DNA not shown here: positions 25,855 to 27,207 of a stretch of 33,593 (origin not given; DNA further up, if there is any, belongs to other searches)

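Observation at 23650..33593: Tightly packed, partly overlap-coupled 8-gene cluster with no match to any described system: membrane trio, Zn-ribbon/PDW-repeat giant, GlmL-type ASKHA ATPase, barrel/KOW protein, sorting-signal protein and cNMP sensor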

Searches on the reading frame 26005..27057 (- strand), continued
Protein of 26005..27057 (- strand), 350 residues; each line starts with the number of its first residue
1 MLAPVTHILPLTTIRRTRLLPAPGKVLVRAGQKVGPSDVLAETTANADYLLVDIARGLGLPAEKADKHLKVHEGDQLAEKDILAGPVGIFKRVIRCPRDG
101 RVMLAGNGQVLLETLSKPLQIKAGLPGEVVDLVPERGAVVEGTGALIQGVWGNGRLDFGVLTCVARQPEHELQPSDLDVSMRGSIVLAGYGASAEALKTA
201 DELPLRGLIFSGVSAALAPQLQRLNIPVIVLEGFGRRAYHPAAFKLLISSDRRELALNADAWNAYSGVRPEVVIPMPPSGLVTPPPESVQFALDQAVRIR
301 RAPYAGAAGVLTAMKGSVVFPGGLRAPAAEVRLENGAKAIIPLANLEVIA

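Call 39: search_protein_families(library=pfam, proteins=[L031:4304-7504:+, L079:5455-7533:+, L047:5501-7522:+, L031:11895-13517:-, L079:8197-9951:+, L079:10001-11056:+], max_evalue=1)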
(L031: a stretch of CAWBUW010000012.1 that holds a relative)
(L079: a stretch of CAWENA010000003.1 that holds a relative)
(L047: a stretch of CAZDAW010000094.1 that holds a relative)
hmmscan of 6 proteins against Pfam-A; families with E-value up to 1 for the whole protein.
L031:4304-7504:+ (1066 aa): 7 families
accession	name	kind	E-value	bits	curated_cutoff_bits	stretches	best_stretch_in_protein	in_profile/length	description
PF13248.11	Zn_ribbon_3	-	0.00023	21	27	1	4-27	3-26/26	zinc-ribbon domain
PF13240.11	Zn_Ribbon_1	-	0.0016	18.6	25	1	6-23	2-19/23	zinc-ribbon domain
PF12773.13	DZR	-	0.0025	18.4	27.3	1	6-28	1-23/45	Double zinc ribbon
PF18912.6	DZR_2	-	0.0028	17.9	27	1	5-31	9-35/56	Double zinc ribbon domain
PF19375.4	DurN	-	0.0041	17.7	23.9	0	153-182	49-78/103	DurN substrate-assisted peptide maturase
PF24463.1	DUF7577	-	0.0054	16.7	28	1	4-27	3-26/27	Domain of unknown function (DUF7577)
PF10571.15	UPF0547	-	0.36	11.5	29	1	6-24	3-21/26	Uncharacterised protein family UPF0547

L079:5455-7533:+ (692 aa): 3 families
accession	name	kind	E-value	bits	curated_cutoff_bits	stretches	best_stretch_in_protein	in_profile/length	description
PF13240.11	Zn_Ribbon_1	-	0.00089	19.4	25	1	6-23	2-19/23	zinc-ribbon domain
PF12773.13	DZR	-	0.017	15.7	27.3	1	6-27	1-22/45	Double zinc ribbon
PF24463.1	DUF7577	-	0.25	11.4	28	1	6-27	5-26/27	Domain of unknown function (DUF7577)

L047:5501-7522:+ (673 aa): 5 families
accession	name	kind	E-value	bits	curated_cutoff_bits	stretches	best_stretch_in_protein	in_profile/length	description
PF24463.1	DUF7577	-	0.091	12.8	28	1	4-27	3-26/27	Domain of unknown function (DUF7577)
PF18912.6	DZR_2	-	0.12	12.7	27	1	6-28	10-32/56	Double zinc ribbon domain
PF24460.1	DUF7575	-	0.32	10.8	28.5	1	5-27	5-27/28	Domain of unknown function (DUF7575)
PF12773.13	DZR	-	0.46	11.1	27.3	1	6-28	1-23/45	Double zinc ribbon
PF13248.11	Zn_ribbon_3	-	0.49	10.4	27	1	4-23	3-22/26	zinc-ribbon domain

L031:11895-13517:- (540 aa): 4 families
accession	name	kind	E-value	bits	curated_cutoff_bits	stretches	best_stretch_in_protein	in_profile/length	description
PF02878.22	PGM_PMM_I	-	1.1e-34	119.5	22.5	1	58-202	3-136/138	Phosphoglucomutase/phosphomannomutase, alpha/beta/alpha domain I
PF02880.22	PGM_PMM_III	-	1.6e-31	109.3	20.7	1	333-444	1-114/115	Phosphoglucomutase/phosphomannomutase, alpha/beta/alpha domain III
PF02879.22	PGM_PMM_II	-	4.8e-23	82.1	29.3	1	229-329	2-103/103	Phosphoglucomutase/phosphomannomutase, alpha/beta/alpha domain II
PF00408.26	PGM_PMM_IV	-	3e-11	43.7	23.1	1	488-527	22-60/68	Phosphoglucomutase/phosphomannomutase, C-terminal domain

L079:8197-9951:+ (584 aa): 4 families
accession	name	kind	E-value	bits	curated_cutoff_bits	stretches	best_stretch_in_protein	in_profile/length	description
PF13941.12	MutL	-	2.2e-45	155.7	27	1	12-465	2-447/450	MutL protein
PF23796.1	DUF7174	-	0.015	15.4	27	1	140-177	108-145/153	Family of unknown function (DUF7174)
PF25520.1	AAA_lid_TANC1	-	0.13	12.9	29.1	1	470-515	41-85/96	TANC1-like, AAA+ ATPase lid domain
PF10686.14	YAcAr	-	0.27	11.5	28.2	1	135-172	11-47/66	YspA, cpYpsA-related SLOG family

L079:10001-11056:+ (351 aa): 3 families
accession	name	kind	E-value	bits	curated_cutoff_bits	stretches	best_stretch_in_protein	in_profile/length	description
PF00364.28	Biotin_lipoyl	-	0.0017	18.6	22.1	0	25-42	18-35/73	Biotin-requiring enzyme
PF13533.13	Biotin_lipoyl_2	-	0.056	13.8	29.8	1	62-84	8-29/32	Biotin-lipoyl like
PF13375.12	RnfC_N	-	0.063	13.8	25.6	0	71-108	46-83/101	RnfC Barrel sandwich hybrid domain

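Call 45: find_encoding_contigs(protein=P0389, flank=10000, max_places=2)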
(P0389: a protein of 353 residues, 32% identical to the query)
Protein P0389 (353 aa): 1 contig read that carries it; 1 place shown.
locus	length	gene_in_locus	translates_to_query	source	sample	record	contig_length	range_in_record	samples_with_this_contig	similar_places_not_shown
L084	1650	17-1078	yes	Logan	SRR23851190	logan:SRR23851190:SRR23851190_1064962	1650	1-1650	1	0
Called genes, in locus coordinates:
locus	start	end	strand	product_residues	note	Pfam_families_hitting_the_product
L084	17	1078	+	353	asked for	-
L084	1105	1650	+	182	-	?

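Call 46: list_cluster_members(proteins=[P0339, P0343, P0346, P0347, P0352, P0353, P0355, P0372, P0373, P0378])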
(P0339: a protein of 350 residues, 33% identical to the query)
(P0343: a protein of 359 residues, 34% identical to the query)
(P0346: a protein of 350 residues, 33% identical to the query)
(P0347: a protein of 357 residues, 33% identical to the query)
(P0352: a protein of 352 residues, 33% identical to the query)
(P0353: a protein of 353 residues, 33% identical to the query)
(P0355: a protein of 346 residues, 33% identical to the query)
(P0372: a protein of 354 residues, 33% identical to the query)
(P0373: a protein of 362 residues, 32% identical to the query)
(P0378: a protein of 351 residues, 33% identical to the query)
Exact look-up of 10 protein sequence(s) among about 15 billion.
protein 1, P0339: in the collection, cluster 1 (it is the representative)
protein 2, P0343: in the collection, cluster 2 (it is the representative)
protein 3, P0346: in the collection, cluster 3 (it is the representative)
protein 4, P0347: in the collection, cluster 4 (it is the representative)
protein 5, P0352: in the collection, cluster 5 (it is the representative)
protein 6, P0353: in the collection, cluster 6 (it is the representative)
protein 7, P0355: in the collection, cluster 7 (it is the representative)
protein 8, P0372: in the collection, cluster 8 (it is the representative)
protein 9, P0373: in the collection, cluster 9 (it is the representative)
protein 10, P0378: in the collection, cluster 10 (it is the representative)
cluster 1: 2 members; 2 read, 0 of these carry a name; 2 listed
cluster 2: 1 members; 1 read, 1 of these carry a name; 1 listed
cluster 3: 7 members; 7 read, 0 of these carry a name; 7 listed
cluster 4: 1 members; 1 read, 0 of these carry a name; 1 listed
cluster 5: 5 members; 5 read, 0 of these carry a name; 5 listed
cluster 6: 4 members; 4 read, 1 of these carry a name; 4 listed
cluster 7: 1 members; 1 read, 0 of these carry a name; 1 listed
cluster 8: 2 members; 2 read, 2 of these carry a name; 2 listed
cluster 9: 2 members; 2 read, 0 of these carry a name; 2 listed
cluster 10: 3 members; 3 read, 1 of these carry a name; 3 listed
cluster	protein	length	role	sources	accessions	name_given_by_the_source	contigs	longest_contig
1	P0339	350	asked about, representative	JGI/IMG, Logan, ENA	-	-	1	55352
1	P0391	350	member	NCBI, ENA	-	-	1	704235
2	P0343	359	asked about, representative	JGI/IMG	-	hypothetical protein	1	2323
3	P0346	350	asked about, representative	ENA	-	-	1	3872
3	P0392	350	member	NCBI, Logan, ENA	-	-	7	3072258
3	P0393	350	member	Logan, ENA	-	-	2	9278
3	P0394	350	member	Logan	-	-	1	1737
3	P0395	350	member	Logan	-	-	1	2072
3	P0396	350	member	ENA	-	-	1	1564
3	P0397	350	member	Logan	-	-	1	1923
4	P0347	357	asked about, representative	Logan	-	-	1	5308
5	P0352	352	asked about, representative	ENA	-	-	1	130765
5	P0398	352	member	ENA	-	-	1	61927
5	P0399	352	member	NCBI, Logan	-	-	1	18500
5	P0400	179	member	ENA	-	-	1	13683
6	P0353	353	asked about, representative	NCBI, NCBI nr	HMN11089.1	MAG TPA: hypothetical protein PKD55_02045 [Bellilinea sp.] | hypothetical protein [Bellilinea sp.]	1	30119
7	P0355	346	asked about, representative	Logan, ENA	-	-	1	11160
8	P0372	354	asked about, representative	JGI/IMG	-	hypothetical protein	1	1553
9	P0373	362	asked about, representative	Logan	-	-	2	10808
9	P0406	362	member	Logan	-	-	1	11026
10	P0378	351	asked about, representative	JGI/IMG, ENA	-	-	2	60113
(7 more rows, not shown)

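Call 47: find_encoding_contigs(protein=P0392, flank=10000, max_places=1)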
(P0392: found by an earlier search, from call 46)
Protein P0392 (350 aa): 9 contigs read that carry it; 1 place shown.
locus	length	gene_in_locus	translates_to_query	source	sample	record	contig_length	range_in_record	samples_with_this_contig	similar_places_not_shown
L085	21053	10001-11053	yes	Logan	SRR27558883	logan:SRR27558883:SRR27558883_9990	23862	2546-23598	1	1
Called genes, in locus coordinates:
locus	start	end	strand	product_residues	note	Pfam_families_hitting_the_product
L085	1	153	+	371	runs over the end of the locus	PF09339:HTH_IclR, PF12802:MarR_2 (weak), PF01243:PNPOx_N, PF12900:Pyridox_ox_2 (weak)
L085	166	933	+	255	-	PF00005:ABC_tran, PF02463:SMC_N (faint), PF13304:AAA_21 (faint)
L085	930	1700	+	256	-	PF00528:BPD_transp_1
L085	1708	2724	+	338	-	PF09084:NMT1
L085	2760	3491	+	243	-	PF02585:PIG-L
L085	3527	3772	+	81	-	-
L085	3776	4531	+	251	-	PF20539:DUF6754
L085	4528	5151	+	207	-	-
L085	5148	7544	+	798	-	PF24463:DUF7577 (weak)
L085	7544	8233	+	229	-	-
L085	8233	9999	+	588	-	PF13941:MutL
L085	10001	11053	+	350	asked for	-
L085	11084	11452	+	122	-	-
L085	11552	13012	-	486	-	PF02878:PGM_PMM_I, PF02879:PGM_PMM_II, PF02880:PGM_PMM_III, PF00408:PGM_PMM_IV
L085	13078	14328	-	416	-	PF04087:DUF389, PF08239:SH3_3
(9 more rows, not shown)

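Call 48: find_encoding_contigs(protein=P0406, flank=10000, max_places=1)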
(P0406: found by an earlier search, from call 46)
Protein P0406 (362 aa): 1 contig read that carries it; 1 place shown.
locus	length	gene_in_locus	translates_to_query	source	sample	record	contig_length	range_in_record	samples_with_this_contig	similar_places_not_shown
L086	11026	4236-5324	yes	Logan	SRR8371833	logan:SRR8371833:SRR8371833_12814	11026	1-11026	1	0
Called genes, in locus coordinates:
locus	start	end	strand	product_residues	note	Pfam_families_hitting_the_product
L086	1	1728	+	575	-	?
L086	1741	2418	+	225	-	-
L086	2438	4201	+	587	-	PF13941:MutL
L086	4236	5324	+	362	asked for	PF00467:KOW (weak)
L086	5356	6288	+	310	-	-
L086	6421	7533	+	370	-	PF00072:Response_reg, PF00512:HisKA, PF02518:HATPase_c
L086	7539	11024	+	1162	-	?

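Call 64: search_protein_families(library=padloc, proteins=[L031:2638-2910:+, L031:2907-3668:+, window:26005-27057:-], max_evalue=0.01)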
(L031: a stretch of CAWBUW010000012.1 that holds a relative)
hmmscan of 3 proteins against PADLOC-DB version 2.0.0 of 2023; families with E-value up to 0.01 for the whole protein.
L031:2638-2910:+ (90 aa): 0 families

L031:2907-3668:+ (253 aa): 0 families

window:26005-27057:- (350 aa): 0 families

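Call 79: search_solved_structures(query=A6, max_evalue=10)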
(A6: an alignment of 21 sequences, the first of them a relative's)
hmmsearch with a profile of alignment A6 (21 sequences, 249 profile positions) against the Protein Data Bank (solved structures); distinct sequences matched with E-value up to 10: 2.
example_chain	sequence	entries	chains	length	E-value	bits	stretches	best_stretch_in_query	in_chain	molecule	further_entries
6sih_A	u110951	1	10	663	0.84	11.8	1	68-142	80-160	Flagellar hook-associated protein 2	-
2iuf_A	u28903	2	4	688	1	11.5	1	148-209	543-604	CATALASE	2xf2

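Call 91: search_protein_families(library=pfam, proteins=[L076:5282-7066:+, L076:8931-9980:-, L076:7105-7830:-, L076:3475-4902:-, L076:2553-3488:-, L076:11881-13341:-, L076:13579-14049:-], max_evalue=0.001)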
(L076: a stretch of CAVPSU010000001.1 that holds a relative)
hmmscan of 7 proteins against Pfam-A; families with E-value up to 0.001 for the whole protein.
L076:5282-7066:+ (594 aa): 2 families
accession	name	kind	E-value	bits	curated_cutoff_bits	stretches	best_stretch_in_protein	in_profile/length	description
PF02310.24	B12-binding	-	1e-15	58.1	32.1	1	35-146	8-115/121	B12 binding domain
PF04055.27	Radical_SAM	-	1.2e-13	52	29.5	1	241-404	4-165/166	Radical SAM superfamily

L076:8931-9980:- (349 aa): 2 families
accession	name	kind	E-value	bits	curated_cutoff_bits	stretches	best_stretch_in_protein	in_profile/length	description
PF00962.28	A_deaminase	-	7e-85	285.4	27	1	36-348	1-314/330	Adenosine deaminase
PF19326.5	AMP_deaminase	-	0.0004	19.3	27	1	224-313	454-539/630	AMP deaminase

L076:7105-7830:- (241 aa): 0 families

L076:3475-4902:- (475 aa): 2 families
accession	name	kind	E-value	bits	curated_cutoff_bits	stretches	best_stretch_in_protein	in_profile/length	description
PF02219.23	MTHFR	-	3e-32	112.6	24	1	181-472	1-286/287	Methylenetetrahydrofolate reductase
PF12225.13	DUF5981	-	1.2e-28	99.1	23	1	23-113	4-95/95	Methylene-tetrahydrofolate reductase C terminal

L076:2553-3488:- (311 aa): 4 families
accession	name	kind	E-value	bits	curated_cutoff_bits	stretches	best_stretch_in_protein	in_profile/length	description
PF12146.15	Hydrolase_4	-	1e-13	51.6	27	1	58-197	20-163/239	Serine aminopeptidase, S33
PF12697.13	Abhydrolase_6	-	2.5e-10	41.8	26.3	1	58-293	17-208/217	Alpha/beta hydrolase family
PF00561.26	Abhydrolase_1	-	4.7e-08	33.4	25.8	1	54-292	13-241/245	alpha/beta hydrolase fold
PF02129.25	Peptidase_S15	-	7.7e-08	32.8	23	1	26-159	5-140/262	X-Pro dipeptidyl-peptidase (S15 family)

L076:11881-13341:- (486 aa): 4 families
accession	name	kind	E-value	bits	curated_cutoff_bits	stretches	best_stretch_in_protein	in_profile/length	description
PF02878.22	PGM_PMM_I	-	2.6e-34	118.3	22.5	1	4-148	3-136/138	Phosphoglucomutase/phosphomannomutase, alpha/beta/alpha domain I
PF02880.22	PGM_PMM_III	-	4.3e-32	111.1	20.7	1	279-389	1-113/115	Phosphoglucomutase/phosphomannomutase, alpha/beta/alpha domain III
PF02879.22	PGM_PMM_II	-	3.6e-20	72.9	29.3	1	175-275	2-103/103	Phosphoglucomutase/phosphomannomutase, alpha/beta/alpha domain II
PF00408.26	PGM_PMM_IV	-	4e-11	43.2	23.1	1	435-474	22-61/68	Phosphoglucomutase/phosphomannomutase, C-terminal domain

L076:13579-14049:- (156 aa): 2 families
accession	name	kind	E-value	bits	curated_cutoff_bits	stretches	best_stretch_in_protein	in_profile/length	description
PF00702.32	Hydrolase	-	0.00013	22.8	26.4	1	20-109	86-189/191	haloacid dehalogenase-like hydrolase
PF08282.18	Hydrolase_3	-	0.0009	19.5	20.9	0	91-120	203-232/255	haloacid dehalogenase-like hydrolase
